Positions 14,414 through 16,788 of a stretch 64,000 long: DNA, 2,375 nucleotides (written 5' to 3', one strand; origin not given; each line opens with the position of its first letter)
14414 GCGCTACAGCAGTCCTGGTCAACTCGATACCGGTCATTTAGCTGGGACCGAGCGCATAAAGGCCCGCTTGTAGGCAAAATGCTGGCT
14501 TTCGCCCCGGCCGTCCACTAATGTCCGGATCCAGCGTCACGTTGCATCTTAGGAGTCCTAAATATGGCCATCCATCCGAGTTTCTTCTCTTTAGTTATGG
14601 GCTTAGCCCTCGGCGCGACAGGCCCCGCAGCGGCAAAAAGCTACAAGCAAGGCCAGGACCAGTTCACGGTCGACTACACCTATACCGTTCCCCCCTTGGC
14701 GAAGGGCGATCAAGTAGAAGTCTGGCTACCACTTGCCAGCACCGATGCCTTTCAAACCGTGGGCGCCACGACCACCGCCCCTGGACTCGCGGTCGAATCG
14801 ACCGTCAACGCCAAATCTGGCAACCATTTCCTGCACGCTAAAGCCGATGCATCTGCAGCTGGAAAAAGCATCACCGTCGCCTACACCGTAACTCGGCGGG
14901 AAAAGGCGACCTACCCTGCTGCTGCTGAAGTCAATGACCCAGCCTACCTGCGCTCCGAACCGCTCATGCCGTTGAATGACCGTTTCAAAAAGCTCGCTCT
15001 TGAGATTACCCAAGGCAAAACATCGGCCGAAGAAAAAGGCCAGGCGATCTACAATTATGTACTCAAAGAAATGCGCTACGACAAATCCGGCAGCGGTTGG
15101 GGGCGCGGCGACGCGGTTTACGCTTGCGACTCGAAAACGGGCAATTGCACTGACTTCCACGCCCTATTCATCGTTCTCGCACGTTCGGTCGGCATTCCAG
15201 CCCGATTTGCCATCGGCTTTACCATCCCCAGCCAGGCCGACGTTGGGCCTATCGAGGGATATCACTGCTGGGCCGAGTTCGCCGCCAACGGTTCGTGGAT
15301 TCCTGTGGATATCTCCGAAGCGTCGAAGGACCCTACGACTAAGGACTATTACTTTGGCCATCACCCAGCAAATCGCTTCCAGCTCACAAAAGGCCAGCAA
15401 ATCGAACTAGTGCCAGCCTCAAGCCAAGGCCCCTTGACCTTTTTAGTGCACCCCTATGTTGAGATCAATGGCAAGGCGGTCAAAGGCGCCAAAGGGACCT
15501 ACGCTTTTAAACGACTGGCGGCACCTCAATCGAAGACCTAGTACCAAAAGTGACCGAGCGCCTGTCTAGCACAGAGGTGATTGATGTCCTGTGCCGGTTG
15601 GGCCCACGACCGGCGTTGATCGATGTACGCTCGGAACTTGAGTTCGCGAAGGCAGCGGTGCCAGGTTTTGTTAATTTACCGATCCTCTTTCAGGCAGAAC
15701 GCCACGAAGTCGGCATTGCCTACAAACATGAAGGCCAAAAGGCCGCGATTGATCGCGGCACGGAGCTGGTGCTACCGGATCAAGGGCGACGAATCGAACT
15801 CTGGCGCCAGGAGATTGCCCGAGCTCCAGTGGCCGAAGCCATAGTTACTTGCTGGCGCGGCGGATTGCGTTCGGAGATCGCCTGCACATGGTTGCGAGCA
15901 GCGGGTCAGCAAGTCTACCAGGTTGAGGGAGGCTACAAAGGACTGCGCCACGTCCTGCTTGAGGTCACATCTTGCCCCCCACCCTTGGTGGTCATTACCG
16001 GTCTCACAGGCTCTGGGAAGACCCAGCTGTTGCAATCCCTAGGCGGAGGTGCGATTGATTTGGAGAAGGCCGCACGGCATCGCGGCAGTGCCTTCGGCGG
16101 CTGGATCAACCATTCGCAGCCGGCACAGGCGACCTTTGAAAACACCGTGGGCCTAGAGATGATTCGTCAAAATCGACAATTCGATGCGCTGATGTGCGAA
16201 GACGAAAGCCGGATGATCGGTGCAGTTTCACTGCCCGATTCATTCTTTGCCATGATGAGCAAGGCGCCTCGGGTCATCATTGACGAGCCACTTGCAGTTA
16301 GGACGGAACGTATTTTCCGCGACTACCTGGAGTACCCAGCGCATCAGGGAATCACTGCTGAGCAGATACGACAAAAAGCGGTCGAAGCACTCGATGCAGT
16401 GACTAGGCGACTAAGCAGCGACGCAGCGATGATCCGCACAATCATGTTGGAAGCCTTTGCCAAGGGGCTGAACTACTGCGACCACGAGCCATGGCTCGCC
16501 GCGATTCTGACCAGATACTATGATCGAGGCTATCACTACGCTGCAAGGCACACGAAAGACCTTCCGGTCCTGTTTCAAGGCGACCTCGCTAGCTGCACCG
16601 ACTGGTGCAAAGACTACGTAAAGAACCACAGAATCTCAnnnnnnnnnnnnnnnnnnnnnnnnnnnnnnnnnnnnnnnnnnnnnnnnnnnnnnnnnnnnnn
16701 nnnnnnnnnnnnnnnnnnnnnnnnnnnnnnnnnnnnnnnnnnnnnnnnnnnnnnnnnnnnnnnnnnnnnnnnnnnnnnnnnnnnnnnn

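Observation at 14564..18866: Compact selenium module: selU translationally coupled to an FAD-oxidoreductase::SelD fusion, led by a secreted transglutaminase-like gene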

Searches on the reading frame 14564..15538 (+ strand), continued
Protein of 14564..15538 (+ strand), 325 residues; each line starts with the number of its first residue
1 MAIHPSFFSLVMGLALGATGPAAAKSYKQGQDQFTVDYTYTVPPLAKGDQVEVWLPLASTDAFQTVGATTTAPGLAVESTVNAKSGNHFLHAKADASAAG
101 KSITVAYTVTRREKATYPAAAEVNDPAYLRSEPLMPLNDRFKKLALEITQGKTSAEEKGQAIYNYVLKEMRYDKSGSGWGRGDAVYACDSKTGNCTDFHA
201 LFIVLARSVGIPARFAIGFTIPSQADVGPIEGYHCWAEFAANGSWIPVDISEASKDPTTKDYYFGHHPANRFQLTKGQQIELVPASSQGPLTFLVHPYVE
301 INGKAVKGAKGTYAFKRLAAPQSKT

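Call 69: find_homologous_proteins(query=L121:5284-6222:+, max_evalue=1e-20)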
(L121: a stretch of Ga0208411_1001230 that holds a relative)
Query L121:5284-6222:+ (313 aa): 7913 proteins with E <= 1e-20 among 8000 candidates; the best 120 are listed.
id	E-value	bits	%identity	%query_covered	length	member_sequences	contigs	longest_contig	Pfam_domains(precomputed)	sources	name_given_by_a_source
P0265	1.6e-213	726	99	100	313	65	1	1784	PF01841.26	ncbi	-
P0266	1.1e-185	635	85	100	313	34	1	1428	PF01841.26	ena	-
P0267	2.9e-174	597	79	100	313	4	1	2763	PF01841.26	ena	-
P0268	2.1e-167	574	77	98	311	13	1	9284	PF01841.26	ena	-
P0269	2.1e-160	551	73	100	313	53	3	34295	PF01841.26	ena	-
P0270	5.6e-153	527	71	100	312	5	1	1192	PF01841.26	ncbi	-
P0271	1.8e-152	525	71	100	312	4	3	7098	PF01841.26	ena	-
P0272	9.1e-152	523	70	100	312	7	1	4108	PF01841.26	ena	-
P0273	5.7e-151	520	69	100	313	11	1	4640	PF01841.26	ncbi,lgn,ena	-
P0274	7.8e-151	520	71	96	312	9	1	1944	PF01841.26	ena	-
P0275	1.8e-149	516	69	100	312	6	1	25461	PF01841.26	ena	-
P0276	4.9e-149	514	70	100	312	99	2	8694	PF01841.26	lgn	-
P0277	5.7e-149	514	71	97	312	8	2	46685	PF01841.26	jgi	-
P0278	7.7e-149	513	71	100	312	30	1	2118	PF01841.26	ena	-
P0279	1.7e-148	512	70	99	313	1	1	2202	PF01841.26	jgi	-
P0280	1.8e-148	512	68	100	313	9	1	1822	PF01841.26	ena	-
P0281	2.4e-148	512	69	99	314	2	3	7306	PF01841.26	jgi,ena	jgi:hypothetical protein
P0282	3.1e-148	511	68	100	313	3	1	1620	PF01841.26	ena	-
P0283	9.9e-148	510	69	100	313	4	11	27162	PF01841.26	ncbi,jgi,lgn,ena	jgi:transglutaminase-like putative cysteine protease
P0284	2.2e-147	509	70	98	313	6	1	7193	PF01841.26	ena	-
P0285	2.9e-146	505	68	99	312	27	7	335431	PF01841.26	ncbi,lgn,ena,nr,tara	ncbi:MAG: transglutaminase [Verrucomicrobiales bacterium]|nr:transglutaminase [Verrucomicrobiales ba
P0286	6.3e-146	504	69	99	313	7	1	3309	PF01841.26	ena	-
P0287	1.6e-145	503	68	100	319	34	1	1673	PF01841.26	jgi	jgi:hypothetical protein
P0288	1.7e-145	502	66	100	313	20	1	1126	PF01841.26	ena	-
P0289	3.7e-145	501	70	93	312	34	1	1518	PF01841.26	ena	-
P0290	5.2e-145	501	69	96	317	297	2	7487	PF01841.26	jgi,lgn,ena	-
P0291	8.7e-145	500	68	100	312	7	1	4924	PF01841.26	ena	-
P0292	1.8e-144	499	67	100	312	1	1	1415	PF01841.26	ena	-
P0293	2.5e-144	499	67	99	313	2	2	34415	PF01841.26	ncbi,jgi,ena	-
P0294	3.4e-144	498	67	99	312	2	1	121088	PF01841.26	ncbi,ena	-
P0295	5.2e-144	498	66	100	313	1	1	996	PF01841.26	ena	-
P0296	1.6e-143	496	68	99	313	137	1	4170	PF01841.26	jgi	-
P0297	5.9e-143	494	68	99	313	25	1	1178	PF01841.26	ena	-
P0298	7.1e-143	494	67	100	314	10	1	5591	PF01841.26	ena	-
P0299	9.2e-143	493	69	95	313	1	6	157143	PF01841.26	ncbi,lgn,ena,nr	ncbi:MAG: transglutaminase domain-containing protein [Verrucomicrobia subdivision 3 bacterium]|nr:tr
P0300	1.1e-141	490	66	99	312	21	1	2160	PF01841.26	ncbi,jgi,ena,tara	tara:strand:- start:444 stop:1382 length:939 start_codon:yes stop_codon:yes gene_type:complete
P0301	6.0e-141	488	67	98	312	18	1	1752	PF01841.26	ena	-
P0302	3.6e-139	482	67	100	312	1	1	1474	PF01841.26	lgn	-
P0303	2.8e-112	393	55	93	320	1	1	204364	PF01841.26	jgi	jgi:transglutaminase-like putative cysteine protease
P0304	6.7e-112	392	56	94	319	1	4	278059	PF01841.26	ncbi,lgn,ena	-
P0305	2.1e-111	390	56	96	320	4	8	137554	PF01841.26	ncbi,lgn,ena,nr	ncbi:MAG: transglutaminase domain-containing protein [Pedosphaera sp.]|nr:transglutaminase domain-co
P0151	1.7e-110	387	57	96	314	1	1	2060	PF01841.26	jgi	jgi:transglutaminase-like putative cysteine protease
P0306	3.1e-110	387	56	96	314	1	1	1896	PF01841.26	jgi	jgi:transglutaminase-like putative cysteine protease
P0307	3.8e-110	386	54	96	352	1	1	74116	PF01841.26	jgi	jgi:transglutaminase-like putative cysteine protease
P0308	8.2e-110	385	56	96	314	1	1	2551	PF01841.26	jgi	jgi:transglutaminase-like putative cysteine protease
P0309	8.8e-110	385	55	97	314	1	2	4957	PF01841.26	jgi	jgi:transglutaminase-like putative cysteine protease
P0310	9.7e-110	385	54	97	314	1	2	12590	PF01841.26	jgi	-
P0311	1.3e-109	385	55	97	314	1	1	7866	PF01841.26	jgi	jgi:transglutaminase-like putative cysteine protease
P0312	1.4e-109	384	57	93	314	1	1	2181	PF01841.26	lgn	-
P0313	3.6e-109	383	56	96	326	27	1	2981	PF01841.26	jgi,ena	-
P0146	6.8e-109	382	57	93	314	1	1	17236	PF01841.26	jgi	jgi:transglutaminase-like putative cysteine protease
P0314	1.0e-108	382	56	92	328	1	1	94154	PF01841.26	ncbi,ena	-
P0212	1.2e-108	381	54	97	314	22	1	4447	PF01841.26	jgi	-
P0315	1.5e-108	381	55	96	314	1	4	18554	PF01841.26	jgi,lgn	jgi:transglutaminase-like putative cysteine protease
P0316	2.1e-108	381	55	96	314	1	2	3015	PF01841.26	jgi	jgi:transglutaminase-like putative cysteine protease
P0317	2.8e-108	380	55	96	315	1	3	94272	PF01841.26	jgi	jgi:transglutaminase-like putative cysteine protease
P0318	2.9e-108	380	53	99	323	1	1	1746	PF01841.26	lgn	-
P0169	3.5e-108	380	57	92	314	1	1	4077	PF01841.26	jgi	jgi:transglutaminase-like putative cysteine protease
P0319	3.8e-108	380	55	96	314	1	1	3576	PF01841.26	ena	-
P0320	4.4e-108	380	54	99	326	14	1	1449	PF01841.26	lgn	-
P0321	5.0e-108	379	54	99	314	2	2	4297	PF01841.26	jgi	jgi:transglutaminase-like putative cysteine protease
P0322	5.0e-108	379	55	96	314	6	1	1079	PF01841.26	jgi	jgi:transglutaminase-like putative cysteine protease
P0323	6.0e-108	379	55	94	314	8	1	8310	PF01841.26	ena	-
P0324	9.6e-108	378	57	92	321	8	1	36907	PF01841.26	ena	-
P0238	9.7e-108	378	55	96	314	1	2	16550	PF01841.26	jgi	jgi:transglutaminase-like putative cysteine protease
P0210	1.1e-107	378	54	98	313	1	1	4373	PF01841.26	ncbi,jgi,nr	ncbi:MAG TPA: transglutaminase domain-containing protein [Chthoniobacterales bacterium]|jgi:transglu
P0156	1.5e-107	378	55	96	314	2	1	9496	PF01841.26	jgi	jgi:transglutaminase-like putative cysteine protease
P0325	1.5e-107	378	54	98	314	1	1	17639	PF01841.26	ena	-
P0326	1.6e-107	378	52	98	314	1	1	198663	PF01841.26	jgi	jgi:transglutaminase-like putative cysteine protease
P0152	1.6e-107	378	54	97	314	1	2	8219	PF01841.26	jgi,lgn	jgi:transglutaminase-like putative cysteine protease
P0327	1.6e-107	378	54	98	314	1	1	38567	PF01841.26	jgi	jgi:transglutaminase-like putative cysteine protease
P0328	1.8e-107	378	54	96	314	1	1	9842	PF01841.26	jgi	jgi:transglutaminase-like putative cysteine protease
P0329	2.1e-107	377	54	96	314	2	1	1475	PF01841.26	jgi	-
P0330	2.2e-107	377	54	92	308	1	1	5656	PF01841.26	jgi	jgi:transglutaminase-like putative cysteine protease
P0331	2.4e-107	377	54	97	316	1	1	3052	PF01841.26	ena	-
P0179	2.4e-107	377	56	93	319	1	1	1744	PF01841.26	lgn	-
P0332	2.5e-107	377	54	99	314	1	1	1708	PF01841.26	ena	-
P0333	2.9e-107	377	56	93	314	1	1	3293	PF01841.26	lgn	-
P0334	3.0e-107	377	54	98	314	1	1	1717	PF01841.26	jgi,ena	-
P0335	3.5e-107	377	54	98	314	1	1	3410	PF01841.26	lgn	-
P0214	3.5e-107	377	54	93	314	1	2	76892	PF01841.26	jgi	jgi:transglutaminase-like putative cysteine protease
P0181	4.5e-107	376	54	98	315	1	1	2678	PF01841.26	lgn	-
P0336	4.5e-107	376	53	99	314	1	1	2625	PF01841.26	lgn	-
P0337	4.5e-107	376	53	96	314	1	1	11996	PF01841.26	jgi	jgi:transglutaminase-like putative cysteine protease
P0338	4.6e-107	376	55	91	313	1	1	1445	PF01841.26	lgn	-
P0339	5.2e-107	376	55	91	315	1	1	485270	PF01841.26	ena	-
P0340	5.4e-107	376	55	96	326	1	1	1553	PF01841.26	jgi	jgi:transglutaminase-like putative cysteine protease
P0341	6.2e-107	376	54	99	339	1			PF01841.26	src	-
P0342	6.3e-107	376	55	96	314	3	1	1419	PF01841.26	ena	-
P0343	6.3e-107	376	54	96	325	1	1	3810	PF01841.26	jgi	jgi:hypothetical protein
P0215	6.4e-107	376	53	97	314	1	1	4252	PF01841.26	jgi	jgi:transglutaminase-like putative cysteine protease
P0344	6.9e-107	376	54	98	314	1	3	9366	PF01841.26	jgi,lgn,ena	-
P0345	6.9e-107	376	55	96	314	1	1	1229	PF01841.26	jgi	jgi:transglutaminase-like putative cysteine protease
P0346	7.1e-107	376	54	98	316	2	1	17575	PF01841.26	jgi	jgi:transglutaminase-like putative cysteine protease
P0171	7.3e-107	376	53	97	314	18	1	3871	PF01841.26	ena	-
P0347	7.8e-107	375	53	98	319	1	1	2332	PF01841.26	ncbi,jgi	-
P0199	8.9e-107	375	51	99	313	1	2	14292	PF01841.26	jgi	jgi:transglutaminase-like putative cysteine protease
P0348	1.0e-106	375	54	98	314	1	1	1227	PF01841.26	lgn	-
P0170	1.1e-106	375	54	97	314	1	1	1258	PF01841.26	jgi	jgi:transglutaminase-like putative cysteine protease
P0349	1.2e-106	375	54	96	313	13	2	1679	PF01841.26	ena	-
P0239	1.2e-106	375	53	97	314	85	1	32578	PF01841.26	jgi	jgi:transglutaminase-like putative cysteine protease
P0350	1.2e-106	375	55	93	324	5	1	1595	PF01841.26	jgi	jgi:transglutaminase-like putative cysteine protease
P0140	1.2e-106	375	53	99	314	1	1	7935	PF01841.26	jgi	jgi:transglutaminase-like putative cysteine protease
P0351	1.3e-106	375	51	99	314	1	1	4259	PF01841.26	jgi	jgi:transglutaminase-like putative cysteine protease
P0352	1.4e-106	375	54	96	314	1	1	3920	PF01841.26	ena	-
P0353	1.5e-106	375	51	99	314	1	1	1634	PF01841.26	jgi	jgi:transglutaminase-like putative cysteine protease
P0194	1.5e-106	374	52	98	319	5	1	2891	PF01841.26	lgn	-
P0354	1.8e-106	374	53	98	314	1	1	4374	PF01841.26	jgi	-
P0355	2.0e-106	374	53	99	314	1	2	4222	PF01841.26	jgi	jgi:transglutaminase-like putative cysteine protease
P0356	2.0e-106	374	52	99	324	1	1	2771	PF01841.26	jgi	jgi:transglutaminase-like putative cysteine protease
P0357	2.0e-106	374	55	96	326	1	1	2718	PF01841.26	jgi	jgi:transglutaminase-like putative cysteine protease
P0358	2.1e-106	374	53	98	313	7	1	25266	PF01841.26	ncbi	-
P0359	2.1e-106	374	53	96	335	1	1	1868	PF01841.26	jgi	jgi:transglutaminase-like putative cysteine protease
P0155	2.2e-106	374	53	98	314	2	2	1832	PF01841.26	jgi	jgi:transglutaminase-like putative cysteine protease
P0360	2.2e-106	374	52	98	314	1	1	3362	PF01841.26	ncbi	-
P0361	2.6e-106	374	53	97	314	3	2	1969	PF01841.26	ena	-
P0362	2.6e-106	374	54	96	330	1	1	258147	PF01841.26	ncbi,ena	-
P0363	2.9e-106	374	55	96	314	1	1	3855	PF01841.26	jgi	jgi:transglutaminase-like putative cysteine protease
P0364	3.2e-106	373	52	99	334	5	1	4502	PF01841.26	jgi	jgi:transglutaminase-like putative cysteine protease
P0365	3.3e-106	373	54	97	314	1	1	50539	PF01841.26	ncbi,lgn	-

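Call 70: find_encoding_contigs(protein=P0285, flank=7000, max_places=3)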
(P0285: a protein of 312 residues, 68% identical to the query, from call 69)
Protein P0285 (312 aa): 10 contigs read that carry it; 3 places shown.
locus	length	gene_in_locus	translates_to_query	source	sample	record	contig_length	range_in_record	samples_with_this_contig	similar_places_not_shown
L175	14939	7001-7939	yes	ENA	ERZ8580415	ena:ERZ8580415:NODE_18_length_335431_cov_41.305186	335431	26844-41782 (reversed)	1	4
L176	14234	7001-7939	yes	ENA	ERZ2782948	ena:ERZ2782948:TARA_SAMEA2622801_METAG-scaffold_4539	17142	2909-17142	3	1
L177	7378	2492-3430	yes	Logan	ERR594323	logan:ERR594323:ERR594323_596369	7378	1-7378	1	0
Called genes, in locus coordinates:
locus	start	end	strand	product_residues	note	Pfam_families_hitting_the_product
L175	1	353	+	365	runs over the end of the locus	-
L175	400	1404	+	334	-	PF00294:PfkB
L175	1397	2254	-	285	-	-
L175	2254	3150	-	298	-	PF01261:AP_endonuc_2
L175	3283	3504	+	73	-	-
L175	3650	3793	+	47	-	-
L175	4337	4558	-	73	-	-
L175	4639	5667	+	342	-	PF00586:AIRS, PF02769:AIRS_C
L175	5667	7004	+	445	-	PF03841:SelA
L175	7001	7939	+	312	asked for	PF01841:Transglut_core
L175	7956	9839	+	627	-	PF00009:GTP_EFTU, PF03144:GTP_EFTU_D2 (weak), PF25461:Beta-barrel_SelB, PF09107:WHD_3rd_SelB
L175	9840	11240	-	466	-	PF00884:Sulfatase, PF16347:SGSH_C (weak)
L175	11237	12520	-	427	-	PF00884:Sulfatase, PF01663:Phosphodiest (faint), PF16347:SGSH_C (weak)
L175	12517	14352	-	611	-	PF00884:Sulfatase, PF01663:Phosphodiest (faint)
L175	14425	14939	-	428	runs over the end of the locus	PF01041:DegT_DnrJ_EryC1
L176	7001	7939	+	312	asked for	PF01841:Transglut_core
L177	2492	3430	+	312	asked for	PF01841:Transglut_core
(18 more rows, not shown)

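Call 71: find_encoding_contigs(protein=P0305, flank=7000, max_places=3)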
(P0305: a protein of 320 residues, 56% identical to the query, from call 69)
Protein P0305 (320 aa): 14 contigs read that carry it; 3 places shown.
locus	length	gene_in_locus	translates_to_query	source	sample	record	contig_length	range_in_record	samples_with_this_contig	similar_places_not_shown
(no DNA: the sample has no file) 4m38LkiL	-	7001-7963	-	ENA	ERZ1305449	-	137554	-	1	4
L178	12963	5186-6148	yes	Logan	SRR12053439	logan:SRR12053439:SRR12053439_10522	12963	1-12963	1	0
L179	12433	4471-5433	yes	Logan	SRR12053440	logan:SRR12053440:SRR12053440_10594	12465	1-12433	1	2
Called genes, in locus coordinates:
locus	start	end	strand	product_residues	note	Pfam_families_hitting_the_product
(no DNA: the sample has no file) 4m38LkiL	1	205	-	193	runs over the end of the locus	PF22741:PTP-NADK, PF03162:Y_phosphatase2, PF22785:Tc-R-P, PF00782:DSPc, PF22784:PTP-SAK, PF13350:Y_phosphatase3 (weak)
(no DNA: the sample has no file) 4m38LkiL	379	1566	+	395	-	PF00194:Carb_anhydrase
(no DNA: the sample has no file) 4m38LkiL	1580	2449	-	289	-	PF01261:AP_endonuc_2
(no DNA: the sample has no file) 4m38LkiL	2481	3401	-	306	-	-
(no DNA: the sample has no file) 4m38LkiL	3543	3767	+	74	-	-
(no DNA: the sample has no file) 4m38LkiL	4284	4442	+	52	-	PF10262:Rdx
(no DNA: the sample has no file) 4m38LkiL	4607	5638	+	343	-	PF00586:AIRS, PF02769:AIRS_C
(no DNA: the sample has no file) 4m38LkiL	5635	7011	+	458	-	PF03841:SelA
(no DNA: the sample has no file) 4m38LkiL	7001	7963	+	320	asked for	PF01841:Transglut_core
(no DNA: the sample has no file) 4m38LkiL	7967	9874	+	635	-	PF00009:GTP_EFTU, PF01926:MMR_HSR1 (weak), PF25461:Beta-barrel_SelB, PF09106:WHD_2nd_SelB (faint), PF09107:WHD_3rd_SelB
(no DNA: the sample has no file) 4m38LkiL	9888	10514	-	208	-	PF13517:FG-GAP_3 (weak), PF07593:UnbV_ASPIC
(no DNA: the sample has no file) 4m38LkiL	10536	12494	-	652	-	PF01839:FG-GAP (faint), PF13517:FG-GAP_3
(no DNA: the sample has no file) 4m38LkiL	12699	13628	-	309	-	PF00701:DHDPS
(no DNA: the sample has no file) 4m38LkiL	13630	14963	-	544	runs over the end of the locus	PF00920:ILVD_EDD_N, PF24877:ILV_EDD_C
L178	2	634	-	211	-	?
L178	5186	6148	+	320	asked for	PF01841:Transglut_core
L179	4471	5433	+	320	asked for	PF01841:Transglut_core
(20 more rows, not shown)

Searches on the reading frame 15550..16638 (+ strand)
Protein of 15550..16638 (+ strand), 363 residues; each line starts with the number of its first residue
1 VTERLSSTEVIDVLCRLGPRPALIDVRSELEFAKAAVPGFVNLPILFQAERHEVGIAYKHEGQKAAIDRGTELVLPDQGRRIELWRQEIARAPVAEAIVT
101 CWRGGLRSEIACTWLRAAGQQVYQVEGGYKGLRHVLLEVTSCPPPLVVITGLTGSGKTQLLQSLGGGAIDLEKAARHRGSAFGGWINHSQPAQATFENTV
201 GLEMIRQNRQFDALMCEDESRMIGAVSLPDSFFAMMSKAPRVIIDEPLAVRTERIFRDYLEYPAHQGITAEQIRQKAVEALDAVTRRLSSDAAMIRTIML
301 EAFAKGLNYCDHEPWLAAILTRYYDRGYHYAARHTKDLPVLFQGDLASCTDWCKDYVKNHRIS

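Call 6: search_protein_families(library=pfam, proteins=[window:15550-16638:+], max_evalue=0.01)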
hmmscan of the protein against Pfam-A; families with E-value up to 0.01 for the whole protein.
window:15550-16638:+ (363 aa): 1 family
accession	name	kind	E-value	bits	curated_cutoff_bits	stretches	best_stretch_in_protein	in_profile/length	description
PF00581.25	Rhodanese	-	4.2e-07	30.8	22.2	1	21-131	14-98/102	Rhodanese-like domain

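Call 7: search_protein_families(library=ncbifam, proteins=[window:15550-16638:+], max_evalue=0.01)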
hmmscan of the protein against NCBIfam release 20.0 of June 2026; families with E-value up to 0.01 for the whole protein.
window:15550-16638:+ (363 aa): 7 families
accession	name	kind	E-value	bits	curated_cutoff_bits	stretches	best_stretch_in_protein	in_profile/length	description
NF008751.0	PRK11784.1-3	equivalog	4.6e-85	286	361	1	22-356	19-364/367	tRNA 2-selenouridine(34) synthase MnmH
TIGR03167.1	tRNA_sel_U_synt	equivalog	1.6e-81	274.2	219.75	1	22-335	4-305/311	tRNA 2-selenouridine(34) synthase MnmH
NF008749.0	PRK11784.1-1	equivalog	1.7e-72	244.6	548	1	21-354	18-362/364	tRNA 2-selenouridine(34) synthase MnmH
NF008750.0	PRK11784.1-2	equivalog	4.2e-72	243.1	241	1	22-342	17-323/346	tRNA 2-selenouridine(34) synthase MnmH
NF008752.0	PRK11784.1-4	equivalog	3.1e-55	187.4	266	1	21-275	19-276/357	tRNA 2-selenouridine(34) synthase MnmH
TIGR04568.1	arch_SelU_Nterm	equivalog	8.2e-15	55.2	200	1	23-134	106-214/215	selenouridine synthase SelU-like subunit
TIGR04569.1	arch_SelU_Cterm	equivalog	2.1e-06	27.8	180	1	150-259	7-120/217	selenouridine synthase SelU-like subunit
